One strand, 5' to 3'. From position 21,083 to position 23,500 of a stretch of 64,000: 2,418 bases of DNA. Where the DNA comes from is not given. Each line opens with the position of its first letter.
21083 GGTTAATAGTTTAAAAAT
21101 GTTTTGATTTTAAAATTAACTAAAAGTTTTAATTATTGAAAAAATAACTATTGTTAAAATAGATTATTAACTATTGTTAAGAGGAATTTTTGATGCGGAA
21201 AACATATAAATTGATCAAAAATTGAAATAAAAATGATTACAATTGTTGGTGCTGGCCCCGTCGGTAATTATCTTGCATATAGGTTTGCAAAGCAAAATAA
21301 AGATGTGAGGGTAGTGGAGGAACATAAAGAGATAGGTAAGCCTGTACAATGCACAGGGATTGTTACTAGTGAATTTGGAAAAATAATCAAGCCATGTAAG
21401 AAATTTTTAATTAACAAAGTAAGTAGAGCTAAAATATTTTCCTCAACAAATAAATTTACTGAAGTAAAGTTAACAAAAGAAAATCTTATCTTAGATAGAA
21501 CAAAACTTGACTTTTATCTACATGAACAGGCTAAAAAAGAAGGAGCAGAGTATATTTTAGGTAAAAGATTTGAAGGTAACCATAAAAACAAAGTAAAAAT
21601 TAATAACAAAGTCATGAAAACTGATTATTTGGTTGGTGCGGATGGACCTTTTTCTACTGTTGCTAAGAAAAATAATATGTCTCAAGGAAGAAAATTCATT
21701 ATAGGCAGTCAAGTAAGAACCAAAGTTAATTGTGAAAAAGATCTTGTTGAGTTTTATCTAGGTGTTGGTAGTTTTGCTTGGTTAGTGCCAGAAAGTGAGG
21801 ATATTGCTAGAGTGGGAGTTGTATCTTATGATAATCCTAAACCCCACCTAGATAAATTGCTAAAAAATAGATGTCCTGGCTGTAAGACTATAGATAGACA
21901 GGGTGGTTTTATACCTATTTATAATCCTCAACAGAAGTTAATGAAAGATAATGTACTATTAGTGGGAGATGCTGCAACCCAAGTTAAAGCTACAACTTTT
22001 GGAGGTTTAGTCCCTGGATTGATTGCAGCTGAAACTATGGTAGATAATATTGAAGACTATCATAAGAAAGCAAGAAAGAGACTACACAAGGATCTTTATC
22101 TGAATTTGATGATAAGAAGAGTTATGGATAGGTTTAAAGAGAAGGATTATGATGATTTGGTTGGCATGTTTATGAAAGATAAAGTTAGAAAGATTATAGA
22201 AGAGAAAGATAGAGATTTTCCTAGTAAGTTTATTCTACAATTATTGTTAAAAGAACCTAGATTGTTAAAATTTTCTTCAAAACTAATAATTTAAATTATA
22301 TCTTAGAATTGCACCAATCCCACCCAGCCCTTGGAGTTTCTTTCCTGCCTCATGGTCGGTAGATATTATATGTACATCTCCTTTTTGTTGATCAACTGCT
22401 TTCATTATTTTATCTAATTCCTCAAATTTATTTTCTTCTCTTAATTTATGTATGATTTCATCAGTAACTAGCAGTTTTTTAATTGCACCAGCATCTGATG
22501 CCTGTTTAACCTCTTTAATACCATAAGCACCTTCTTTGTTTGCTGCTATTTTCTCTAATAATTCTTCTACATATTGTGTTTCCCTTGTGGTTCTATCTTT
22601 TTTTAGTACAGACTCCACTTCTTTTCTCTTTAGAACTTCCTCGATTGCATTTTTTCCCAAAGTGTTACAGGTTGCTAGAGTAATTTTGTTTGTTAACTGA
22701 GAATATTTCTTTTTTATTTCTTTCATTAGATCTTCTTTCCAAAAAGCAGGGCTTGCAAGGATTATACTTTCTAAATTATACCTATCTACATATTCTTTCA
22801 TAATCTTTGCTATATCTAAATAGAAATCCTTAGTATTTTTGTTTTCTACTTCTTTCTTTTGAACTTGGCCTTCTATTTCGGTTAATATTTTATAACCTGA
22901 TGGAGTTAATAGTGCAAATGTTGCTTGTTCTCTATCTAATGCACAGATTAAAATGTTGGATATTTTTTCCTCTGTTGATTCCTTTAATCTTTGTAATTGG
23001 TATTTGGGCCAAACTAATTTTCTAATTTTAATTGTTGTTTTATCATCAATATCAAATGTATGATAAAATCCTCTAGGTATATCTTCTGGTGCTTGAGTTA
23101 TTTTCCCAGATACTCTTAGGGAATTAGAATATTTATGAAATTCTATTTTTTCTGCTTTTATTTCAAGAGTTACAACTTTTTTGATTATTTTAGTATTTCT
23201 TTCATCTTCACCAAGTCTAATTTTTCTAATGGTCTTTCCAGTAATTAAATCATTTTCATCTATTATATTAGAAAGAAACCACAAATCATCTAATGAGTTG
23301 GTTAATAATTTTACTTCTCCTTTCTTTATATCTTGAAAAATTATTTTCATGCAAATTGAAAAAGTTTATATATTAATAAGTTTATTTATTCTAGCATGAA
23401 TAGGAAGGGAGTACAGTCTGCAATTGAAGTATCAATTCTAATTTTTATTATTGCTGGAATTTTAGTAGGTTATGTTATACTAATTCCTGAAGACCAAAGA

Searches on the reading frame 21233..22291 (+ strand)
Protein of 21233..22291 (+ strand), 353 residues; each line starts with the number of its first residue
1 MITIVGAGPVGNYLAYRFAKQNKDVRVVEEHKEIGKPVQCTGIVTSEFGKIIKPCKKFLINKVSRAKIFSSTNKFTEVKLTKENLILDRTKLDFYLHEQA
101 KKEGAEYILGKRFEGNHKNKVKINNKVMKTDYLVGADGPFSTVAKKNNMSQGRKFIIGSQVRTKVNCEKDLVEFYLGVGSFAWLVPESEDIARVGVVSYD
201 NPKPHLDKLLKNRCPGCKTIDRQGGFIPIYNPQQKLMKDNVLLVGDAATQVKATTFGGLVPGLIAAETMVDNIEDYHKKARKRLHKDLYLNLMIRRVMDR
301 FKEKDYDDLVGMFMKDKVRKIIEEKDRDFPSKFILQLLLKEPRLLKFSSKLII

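Call 8: search_protein_families(library=pfam, proteins=[window:21233-22291:+], max_evalue=0.01)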
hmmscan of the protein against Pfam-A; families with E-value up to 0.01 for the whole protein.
window:21233-22291:+ (353 aa): 7 families
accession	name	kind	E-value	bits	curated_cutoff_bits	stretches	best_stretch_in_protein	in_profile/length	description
PF01494.25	FAD_binding_3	-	4.9e-08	33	22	0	88-152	98-173/349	FAD binding domain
PF03486.20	HI0933_like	-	4.9e-06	26.6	50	1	2-81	3-83/244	HI0933-like protein Rossmann domain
PF13450.12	NAD_binding_8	-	1.2e-05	25.9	21.9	1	4-35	1-32/68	NAD(P)-binding Rossmann-like domain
PF01266.30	DAO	-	0.00049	20.2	27.9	0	2-35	2-35/353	FAD dependent oxidoreductase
PF02558.23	ApbA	-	0.0021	18.1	22.2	1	2-43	1-41/150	Ketopantoate reductase PanE/ApbA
PF22578.2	GGR_cat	-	0.0074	16.6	27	0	162-218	10-76/88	Geranylgeranyl reductase catalytic domain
PF07992.20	Pyr_redox_2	-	0.0074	16.2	26.1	0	2-35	145-178/291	Pyridine nucleotide-disulphide oxidoreductase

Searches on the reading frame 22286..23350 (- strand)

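Call 8: search_protein_families(library=pfam, proteins=[window:22286-23350:-], max_evalue=0.01)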
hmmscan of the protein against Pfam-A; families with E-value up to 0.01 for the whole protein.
window:22286-23350:- (355 aa): 3 families
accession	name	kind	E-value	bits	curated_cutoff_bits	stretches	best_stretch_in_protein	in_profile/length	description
PF03463.20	eRF1_1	-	3.9e-28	98.3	23.8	1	1-125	1-122/123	eRF1 domain 1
PF03465.20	eRF1_3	-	2.5e-23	83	25.8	1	256-352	3-105/106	eRF1 domain 3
PF03464.20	eRF1_2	-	8.7e-14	52.4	27.1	1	137-250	6-132/133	eRF1 domain 2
